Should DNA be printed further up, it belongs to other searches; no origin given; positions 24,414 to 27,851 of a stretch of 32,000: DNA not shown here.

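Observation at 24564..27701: Single polypeptide fusing a periplasmic GH5 endoglucanase to a BcsA-like processive GT2 synthase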

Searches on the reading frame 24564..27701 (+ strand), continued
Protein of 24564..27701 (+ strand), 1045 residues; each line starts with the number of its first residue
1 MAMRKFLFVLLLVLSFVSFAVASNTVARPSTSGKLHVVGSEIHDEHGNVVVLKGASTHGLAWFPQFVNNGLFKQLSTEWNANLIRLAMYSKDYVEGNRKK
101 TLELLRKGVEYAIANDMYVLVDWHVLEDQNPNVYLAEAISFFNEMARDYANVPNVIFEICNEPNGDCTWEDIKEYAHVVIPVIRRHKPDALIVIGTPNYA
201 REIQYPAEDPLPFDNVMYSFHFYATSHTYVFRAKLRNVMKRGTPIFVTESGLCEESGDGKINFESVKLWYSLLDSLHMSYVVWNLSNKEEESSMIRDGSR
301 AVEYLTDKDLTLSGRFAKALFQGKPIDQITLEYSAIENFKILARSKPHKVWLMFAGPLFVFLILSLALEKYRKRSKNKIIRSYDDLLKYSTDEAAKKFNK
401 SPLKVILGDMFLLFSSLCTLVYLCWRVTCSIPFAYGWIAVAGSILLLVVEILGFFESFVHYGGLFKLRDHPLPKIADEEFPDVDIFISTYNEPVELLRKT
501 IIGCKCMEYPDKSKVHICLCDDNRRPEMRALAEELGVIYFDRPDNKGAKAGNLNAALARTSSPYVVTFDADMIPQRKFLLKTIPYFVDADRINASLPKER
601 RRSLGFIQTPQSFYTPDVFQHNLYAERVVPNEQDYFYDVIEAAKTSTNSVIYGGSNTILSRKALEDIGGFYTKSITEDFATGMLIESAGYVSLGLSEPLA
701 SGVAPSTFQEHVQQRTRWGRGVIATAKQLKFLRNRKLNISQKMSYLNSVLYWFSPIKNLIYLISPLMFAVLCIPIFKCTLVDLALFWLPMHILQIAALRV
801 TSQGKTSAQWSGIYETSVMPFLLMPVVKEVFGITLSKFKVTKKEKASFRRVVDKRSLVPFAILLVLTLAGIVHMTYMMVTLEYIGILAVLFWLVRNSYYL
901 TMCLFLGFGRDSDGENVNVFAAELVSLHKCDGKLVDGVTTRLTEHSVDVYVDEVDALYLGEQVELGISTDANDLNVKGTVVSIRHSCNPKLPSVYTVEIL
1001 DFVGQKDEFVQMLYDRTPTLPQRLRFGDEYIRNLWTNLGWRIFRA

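Call 23: find_related_loci(query=A1, collection=genome_contigs, flank=10000)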
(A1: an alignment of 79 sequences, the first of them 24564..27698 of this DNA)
Query A1 (1045 aa) in genome_contigs; peptide patterns used: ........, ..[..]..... (x = any residue, [..] = any of these).
592 stretches matched a pattern; 541 encode a relative of the query (tblastn E <= 1e-3); the best 80 are kept; 80 distinct loci.
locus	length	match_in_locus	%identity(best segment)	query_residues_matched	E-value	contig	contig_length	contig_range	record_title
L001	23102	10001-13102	75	9-1042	0e+0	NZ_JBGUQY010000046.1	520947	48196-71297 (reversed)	MAG: Fibrobacter sp. isolate ruminal_MAG_129 ruminal_MAG_129_contig_0047, whole genome shotgun sequence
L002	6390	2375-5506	74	1-1042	0e+0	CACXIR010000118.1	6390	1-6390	MAG: Fibrobacter succinogenes isolate RUG11295 genome assembly, contig: RUG11295_asm_118, whole genome shotgun sequence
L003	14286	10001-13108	73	8-1042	0e+0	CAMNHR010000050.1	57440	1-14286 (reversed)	MAG: uncultured Fibrobacter sp. isolate SRR873595_bin.6_metaWRAP_v1.3_MAG genome assembly, contig: ERZ1756110.3417195, w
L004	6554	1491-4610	72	3-1042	0e+0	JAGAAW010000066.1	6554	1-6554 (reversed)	MAG: Fibrobacter sp. isolate RGIG8275 Water_buffalos_Rumen-5__c1055041, whole genome shotgun sequence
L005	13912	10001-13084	73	15-1042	0e+0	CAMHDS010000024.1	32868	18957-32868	MAG: uncultured Fibrobacter sp. isolate SRR11784291_bin.31_metaWRAP_v1.3_MAG genome assembly, contig: ERZ12202683.1103,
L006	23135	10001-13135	79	1-1044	0e+0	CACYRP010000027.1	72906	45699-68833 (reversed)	MAG: Fibrobacter succinogenes isolate RUG12208 genome assembly, contig: RUG12208_asm_27, whole genome shotgun sequence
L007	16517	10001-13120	71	3-1042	0e+0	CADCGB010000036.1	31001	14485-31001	MAG: Fibrobacter succinogenes isolate RUG14609 genome assembly, contig: RUG14609_asm_36, whole genome shotgun sequence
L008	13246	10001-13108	73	8-1042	0e+0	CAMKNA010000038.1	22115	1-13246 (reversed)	MAG: uncultured Fibrobacter sp. isolate SRR12081299_bin.46_metaWRAP_v1.3_MAG genome assembly, contig: ERZ12289776.2847,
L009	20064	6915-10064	68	1-1042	0e+0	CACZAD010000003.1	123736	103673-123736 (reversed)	MAG: Fibrobacter succinogenes isolate RUG12439 genome assembly, contig: RUG12439_asm_3, whole genome shotgun sequence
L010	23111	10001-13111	68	7-1042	0e+0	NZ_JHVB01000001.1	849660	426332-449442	Treponema sp. C6A8 T530DRAFT_scaffold00001.1_C, whole genome shotgun sequence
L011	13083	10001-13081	66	8-1042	0e+0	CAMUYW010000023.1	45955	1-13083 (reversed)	MAG TPA_asm: uncultured Fibrobacter sp. isolate SRR8387721_bin.20_metaWRAP_v1.3_MAG genome assembly, contig: ERZ14209545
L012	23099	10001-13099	73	10-1042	0e+0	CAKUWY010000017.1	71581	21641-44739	MAG: uncultured Fibrobacter sp. isolate REFINED_METABAT215_TOP10_CONTIGS_1500_ASSEMBLY_K77_MERGED__Hadza_MoBio_hadza-E-H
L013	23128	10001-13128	69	3-1042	0e+0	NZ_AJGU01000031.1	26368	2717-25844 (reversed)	Treponema sp. JC4 contig00031, whole genome shotgun sequence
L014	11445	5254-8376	68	1-1042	0e+0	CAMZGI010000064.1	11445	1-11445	MAG TPA_asm: uncultured Fibrobacter sp. isolate SRR10912533_bin.48_metaWRAP_v1.3_MAG genome assembly, contig: ERZ1421001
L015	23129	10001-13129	91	1-1044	0e+0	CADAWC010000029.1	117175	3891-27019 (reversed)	MAG: Fibrobacter succinogenes isolate RUG13674 genome assembly, contig: RUG13674_asm_29, whole genome shotgun sequence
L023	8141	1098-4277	51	6-1044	0e+0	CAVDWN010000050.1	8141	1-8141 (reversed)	Sphaerochaetaceae bacterium isolate SRR8978503_cleanbin_000002 genome assembly, contig: Spades_SRR8978503_contig_547, wh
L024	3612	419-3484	53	27-1044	0e+0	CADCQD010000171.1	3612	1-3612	MAG: uncultured Clostridiales bacterium isolate RUG14875 genome assembly, contig: RUG14875_asm_171, whole genome shotgun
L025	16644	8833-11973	52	10-1044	0e+0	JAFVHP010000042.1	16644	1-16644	MAG: Lachnospiraceae bacterium isolate RGIG5178 Sheep_Abomasum.Co__c1840895, whole genome shotgun sequence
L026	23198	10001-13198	52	10-1045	0e+0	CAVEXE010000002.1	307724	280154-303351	Senegalimassilia sp. isolate H07675-L1_cleanbin_000011 genome assembly, contig: Spades_H07675-L1_contig_3, whole genome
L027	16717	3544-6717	52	8-1044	0e+0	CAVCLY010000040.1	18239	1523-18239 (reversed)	Faecalibacterium prausnitzii isolate H07663-L1_cleanbin_000036 genome assembly, contig: Spades_H07663-L1_contig_1945, wh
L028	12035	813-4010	52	4-1044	0e+0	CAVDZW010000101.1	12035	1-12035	bacterium isolate G02652-L1_cleanbin_000050 genome assembly, contig: Spades_G02652-L1_contig_3052, whole genome shotgun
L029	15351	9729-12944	51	3-1045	0e+0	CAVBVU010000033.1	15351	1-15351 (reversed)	Anaerovoracaceae bacterium isolate SRR8978220_cleanbin_000008 genome assembly, contig: Spades_SRR8978220_contig_338, who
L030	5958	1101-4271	52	10-1045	0e+0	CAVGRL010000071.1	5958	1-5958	Bacteroidaceae bacterium isolate G02651-L1_cleanbin_000009 genome assembly, contig: Spades_G02651-L1_contig_7609, whole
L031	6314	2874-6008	52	22-1045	0e+0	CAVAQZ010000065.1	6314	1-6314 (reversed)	Dysosmobacter segnis isolate H07660-L1_cleanbin_000008 genome assembly, contig: Spades_H07660-L1_contig_6106, whole geno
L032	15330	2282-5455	52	1-1044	0e+0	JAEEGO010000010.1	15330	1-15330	MAG: Lachnospiraceae bacterium isolate Tb.RUG.100 k141_325124_flag=0_multi=60.8883_len=15330, whole genome shotgun seque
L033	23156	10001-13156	51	6-1044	0e+0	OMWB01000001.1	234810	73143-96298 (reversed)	uncultured actinobacterium isolate RUG002 genome assembly, contig: scaffold_17, whole genome shotgun sequence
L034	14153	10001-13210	50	1-1044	0e+0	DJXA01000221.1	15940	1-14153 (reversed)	MAG TPA_asm: Atopobiaceae bacterium UBA7016 UBA7016_contig_917, whole genome shotgun sequence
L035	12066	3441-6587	52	17-1044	0e+0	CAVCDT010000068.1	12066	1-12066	Akkermansia muciniphila isolate H07666-L1_cleanbin_000018 genome assembly, contig: Spades_H07666-L1_contig_3924, whole g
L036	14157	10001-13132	51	7-1044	0e+0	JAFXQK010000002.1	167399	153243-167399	MAG: Lachnospiraceae bacterium isolate RGIG6651 Sheep_Rumen-1__c45, whole genome shotgun sequence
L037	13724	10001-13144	51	2-1045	0e+0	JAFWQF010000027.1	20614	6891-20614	MAG: Clostridiales bacterium isolate RGIG5971 Sheep_Omasum-2__c226100, whole genome shotgun sequence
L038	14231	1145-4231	52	21-1044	0e+0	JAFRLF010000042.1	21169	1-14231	MAG: Clostridia bacterium isolate RGIG2571 Goat_Jejunum.Co__c252272, whole genome shotgun sequence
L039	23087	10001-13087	51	26-1044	0e+0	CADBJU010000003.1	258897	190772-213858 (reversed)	MAG: Ruminococcaceae bacterium isolate RUG14036 genome assembly, contig: RUG14036_asm_3, whole genome shotgun sequence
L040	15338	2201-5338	50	7-1044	0e+0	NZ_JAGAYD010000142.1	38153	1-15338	MAG: Butyrivibrio sp. isolate RGIG8880 Water_deer_Omasum-5__c85757, whole genome shotgun sequence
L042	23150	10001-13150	50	16-1044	0e+0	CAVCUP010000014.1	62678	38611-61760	bacterium isolate G02607-L1_cleanbin_000010 genome assembly, contig: Spades_G02607-L1_contig_221, whole genome shotgun s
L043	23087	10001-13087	52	26-1044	0e+0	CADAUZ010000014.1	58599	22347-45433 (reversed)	MAG: Ruminococcaceae bacterium isolate RUG13650 genome assembly, contig: RUG13650_asm_14, whole genome shotgun sequence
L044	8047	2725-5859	51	8-1044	0e+0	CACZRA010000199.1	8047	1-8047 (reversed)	MAG: uncultured Lachnospiraceae bacterium isolate RUG12868 genome assembly, contig: RUG12868_asm_199, whole genome shotg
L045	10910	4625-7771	49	7-1045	0e+0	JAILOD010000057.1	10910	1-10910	MAG: Lachnospiraceae bacterium isolate RUI297 k141_6170198_flag=1_multi=9.0000_len=10910, whole genome shotgun sequence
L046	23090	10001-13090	51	26-1044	0e+0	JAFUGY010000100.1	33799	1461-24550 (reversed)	MAG: Oscillospiraceae bacterium isolate RGIG4485 Roe_deer_Omasum.Co__c712807, whole genome shotgun sequence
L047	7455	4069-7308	49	1-1044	0e+0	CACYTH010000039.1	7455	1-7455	MAG: uncultured Coriobacteriaceae bacterium isolate RUG12252 genome assembly, contig: RUG12252_asm_39, whole genome shot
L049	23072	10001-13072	51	28-1044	0e+0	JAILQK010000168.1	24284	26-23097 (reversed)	MAG: Lachnospiraceae bacterium isolate RUI356 k141_12450314_flag=0_multi=22.7755_len=24284, whole genome shotgun sequenc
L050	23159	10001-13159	51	7-1045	0e+0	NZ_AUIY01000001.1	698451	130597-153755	Butyrivibrio sp. XPD2002 G587DRAFT_scaffold00001.1_C, whole genome shotgun sequence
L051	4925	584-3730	51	1-1044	0e+0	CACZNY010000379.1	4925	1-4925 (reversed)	MAG: uncultured Lachnospiraceae bacterium isolate RUG12787 genome assembly, contig: RUG12787_asm_379, whole genome shotg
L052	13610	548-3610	51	27-1045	0e+0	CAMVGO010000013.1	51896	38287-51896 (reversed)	MAG TPA_asm: uncultured Clostridia bacterium isolate SRR8387719_bin.33_metaWRAP_v1.3_MAG genome assembly, contig: ERZ142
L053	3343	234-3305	51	26-1044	0e+0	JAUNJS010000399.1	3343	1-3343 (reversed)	MAG: Eubacteriales bacterium isolate S2M_St_27 NODE_8622_length_3343_cov_8.850669, whole genome shotgun sequence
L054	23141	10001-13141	50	7-1044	0e+0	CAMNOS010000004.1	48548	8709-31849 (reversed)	MAG: uncultured Butyrivibrio sp. isolate SRR1206671_bin.68_metaWRAP_v1.3_MAG genome assembly, contig: NODE.854_length_48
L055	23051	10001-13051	50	35-1044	0e+0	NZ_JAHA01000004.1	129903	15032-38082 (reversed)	Butyrivibrio sp. FCS014 T456DRAFT_scf7180000000065_quiver.4_C, whole genome shotgun sequence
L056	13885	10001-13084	51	23-1044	0e+0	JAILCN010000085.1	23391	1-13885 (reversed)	MAG: Solobacterium sp. isolate RUI586 k141_8400996_flag=0_multi=20.7660_len=23391, whole genome shotgun sequence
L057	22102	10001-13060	51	27-1044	0e+0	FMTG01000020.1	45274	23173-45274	Ruminococcaceae bacterium YRB3002 genome assembly, contig: IE47DRAFT_scaffold00019.19, whole genome shotgun sequence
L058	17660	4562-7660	50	26-1045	0e+0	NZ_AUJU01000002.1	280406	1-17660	Butyrivibrio sp. LC3010 G622DRAFT_scaffold00002.2_C, whole genome shotgun sequence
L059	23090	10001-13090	50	27-1044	0e+0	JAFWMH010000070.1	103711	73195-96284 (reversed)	MAG: Atopobiaceae bacterium isolate RGIG5869 Sheep_Jejunum-2__c305696, whole genome shotgun sequence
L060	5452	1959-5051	50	20-1045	0e+0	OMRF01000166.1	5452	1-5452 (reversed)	uncultured Lachnospiraceae bacterium isolate RUG811 genome assembly, contig: k87_17508503, whole genome shotgun sequence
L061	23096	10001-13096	51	27-1045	0e+0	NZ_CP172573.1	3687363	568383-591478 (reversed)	Butyrivibrio sp. JL13D10 chromosome 1, complete sequence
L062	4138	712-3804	50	23-1044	0e+0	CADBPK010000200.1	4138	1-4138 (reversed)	MAG: uncultured Erysipelotrichaceae bacterium isolate RUG14176 genome assembly, contig: RUG14176_asm_200, whole genome s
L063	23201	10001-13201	49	5-1045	0e+0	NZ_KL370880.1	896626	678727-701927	Butyrivibrio sp. NC2002 T543DRAFT_scaffold00001.1, whole genome shotgun sequence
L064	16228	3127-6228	50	26-1045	0e+0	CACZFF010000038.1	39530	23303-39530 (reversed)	MAG: uncultured Lachnospiraceae bacterium isolate RUG12566 genome assembly, contig: RUG12566_asm_38, whole genome shotgu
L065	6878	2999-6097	50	7-1044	0e+0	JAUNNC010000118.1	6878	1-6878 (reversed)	MAG: Eubacteriales bacterium isolate S32M_St_metabat_38_sub NODE_6779_length_6878_cov_5.498754, whole genome shotgun seq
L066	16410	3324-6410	51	27-1044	0e+0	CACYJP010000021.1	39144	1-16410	MAG: uncultured Lachnospiraceae bacterium isolate RUG11997 genome assembly, contig: RUG11997_asm_21, whole genome shotgu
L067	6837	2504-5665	48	9-1045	0e+0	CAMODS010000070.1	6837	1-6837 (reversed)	MAG: uncultured Lachnospiraceae bacterium isolate SRR873606_bin.92_metaWRAP_v1.3_MAG genome assembly, contig: NODE_31358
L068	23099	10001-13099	50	13-1044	0e+0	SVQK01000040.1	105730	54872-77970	MAG: Oscillospiraceae bacterium isolate SIG615 k141_220196, whole genome shotgun sequence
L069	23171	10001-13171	49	2-1044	0e+0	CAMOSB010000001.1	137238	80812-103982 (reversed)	MAG: uncultured Butyrivibrio sp. isolate SRR873600_bin.90_metaWRAP_v1.3_MAG genome assembly, contig: NODE_98_length_1372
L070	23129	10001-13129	50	13-1045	0e+0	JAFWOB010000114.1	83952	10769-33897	MAG: Parasporobacterium sp. isolate RGIG5915 Sheep_Jejunum.Co__c290135, whole genome shotgun sequence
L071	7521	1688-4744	51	35-1044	0e+0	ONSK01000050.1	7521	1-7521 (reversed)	uncultured Erysipelotrichaceae bacterium isolate RUG597 genome assembly, contig: k87_7309880, whole genome shotgun seque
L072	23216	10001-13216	49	7-1045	0e+0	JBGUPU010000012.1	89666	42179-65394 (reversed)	MAG: Lachnospiraceae bacterium isolate ruminal_MAG_156 ruminal_MAG_156_contig_0012, whole genome shotgun sequence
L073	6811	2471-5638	50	6-1044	0e+0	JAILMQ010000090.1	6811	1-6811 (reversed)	MAG: Eubacterium sp. isolate RUI258 k141_13438272_flag=0_multi=9.9865_len=6811, whole genome shotgun sequence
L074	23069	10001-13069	51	22-1043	0e+0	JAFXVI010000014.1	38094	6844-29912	MAG: Lachnospiraceae bacterium isolate RGIG6779 Sheep_Rumen-3__c188340, whole genome shotgun sequence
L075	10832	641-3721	50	27-1044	0e+0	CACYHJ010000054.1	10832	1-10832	MAG: Ruminococcaceae bacterium isolate RUG11941 genome assembly, contig: RUG11941_asm_54, whole genome shotgun sequence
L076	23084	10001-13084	50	1-1024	0e+0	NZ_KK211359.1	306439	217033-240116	Pseudobutyrivibrio sp. MD2005 T498DRAFT_scaffold00003.3, whole genome shotgun sequence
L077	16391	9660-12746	49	27-1045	0e+0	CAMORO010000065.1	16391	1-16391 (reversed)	MAG: uncultured Lachnospiraceae bacterium isolate SRR873608_bin.133_metaWRAP_v1.3_MAG genome assembly, contig: NODE_1047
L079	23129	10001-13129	49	3-1045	0e+0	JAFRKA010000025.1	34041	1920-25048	MAG: Erysipelotrichaceae bacterium isolate RGIG2540 Goat_Jejunum-5__c209, whole genome shotgun sequence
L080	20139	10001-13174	48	1-1044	0e+0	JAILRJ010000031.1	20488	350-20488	MAG: Lachnospiraceae bacterium isolate RUI381 k141_12793497_flag=0_multi=63.6697_len=20488, whole genome shotgun sequenc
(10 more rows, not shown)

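Call 37: predict_structure(alignment_id=A1)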
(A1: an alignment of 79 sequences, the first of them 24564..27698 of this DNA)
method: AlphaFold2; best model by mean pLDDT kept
length: 1045 residues; sequences in the alignment: 79
mean_pLDDT: 87.0   pTM: 0.76
mean pLDDT of the five models: 87.0, 86.1, 84.2, 84.0, 82.0
residues with pLDDT >= 90: 502; 70-90: 487; 50-70: 47; < 50: 9
segments of 3 or more residues with pLDDT < 50: 16-23
pLDDT, mean of each block of 10 residues (from residue 1): 70 51 67 92 92 90 91 95 94 88 94 96 88 93 94 92 82 95 94 89 89 93 91 91 93 86 92 93 90 88 91 93 87 80 85 94 88 72 87 72 77 92 92 86 93 86 78 91 92 87 93 94 85 92 75 89 93 91 94 89 93 83 85 84 88 85 94 84 93 91 79 85 88 89 90 91 91 84 90 86 82 90 87 63 56 83 95 89 79 93 87 77 89 90 91 87 90 90 88 91 91 80 70 84 82
secondary structure, 60 per line:
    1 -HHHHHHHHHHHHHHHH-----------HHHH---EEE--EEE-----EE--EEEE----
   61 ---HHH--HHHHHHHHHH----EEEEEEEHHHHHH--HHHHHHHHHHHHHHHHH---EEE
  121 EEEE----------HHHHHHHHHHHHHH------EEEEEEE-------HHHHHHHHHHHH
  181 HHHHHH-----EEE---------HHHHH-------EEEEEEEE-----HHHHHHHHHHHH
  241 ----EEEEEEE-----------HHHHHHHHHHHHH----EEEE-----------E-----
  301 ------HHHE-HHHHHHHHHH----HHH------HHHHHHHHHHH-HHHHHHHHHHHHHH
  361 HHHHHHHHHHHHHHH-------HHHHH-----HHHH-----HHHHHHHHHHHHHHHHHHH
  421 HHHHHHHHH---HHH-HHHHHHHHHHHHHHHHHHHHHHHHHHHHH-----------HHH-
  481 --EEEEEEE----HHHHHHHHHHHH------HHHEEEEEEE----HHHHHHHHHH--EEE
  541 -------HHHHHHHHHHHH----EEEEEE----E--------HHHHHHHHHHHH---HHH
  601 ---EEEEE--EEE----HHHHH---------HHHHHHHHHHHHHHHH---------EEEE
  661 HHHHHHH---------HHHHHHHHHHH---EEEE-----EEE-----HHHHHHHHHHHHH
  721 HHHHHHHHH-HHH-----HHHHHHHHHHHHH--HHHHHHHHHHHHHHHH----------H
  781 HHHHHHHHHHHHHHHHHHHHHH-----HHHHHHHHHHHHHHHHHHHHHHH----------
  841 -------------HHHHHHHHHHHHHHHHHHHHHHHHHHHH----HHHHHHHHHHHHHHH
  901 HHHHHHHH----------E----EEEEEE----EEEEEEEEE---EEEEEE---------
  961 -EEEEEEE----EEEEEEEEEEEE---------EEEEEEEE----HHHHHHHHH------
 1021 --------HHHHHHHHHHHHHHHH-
elements in order (helices of 4 or more, strands of 3 or more residues): H2-17 H29-32 E36-38 E41-43 E53-56 H69-78 E83-89 H90-95 H98-114 E118-124 H135-148 E155-161 H169-186 E192-194 H204-208 E216-223 H229-240 E245-251 H263-275 E280-283 H312-321 H335-345 H347-375 H383-387 H393-396 H402-429 H437-465 E483-489 H494-505 E515-521 H526-535 E538-540 H548-559 E564-569 H583-594 E604-608 E611-613 H618-622 H632-647 E657-660 H661-667 H677-687 E691-694 E700-702 H708-729 H739-751 H754-769 H780-802 H808-830 H854-881 H886-908 E924-929 E934-942 E946-951 E962-968 E973-984 E994-1001 H1006-1014 H1029-1044
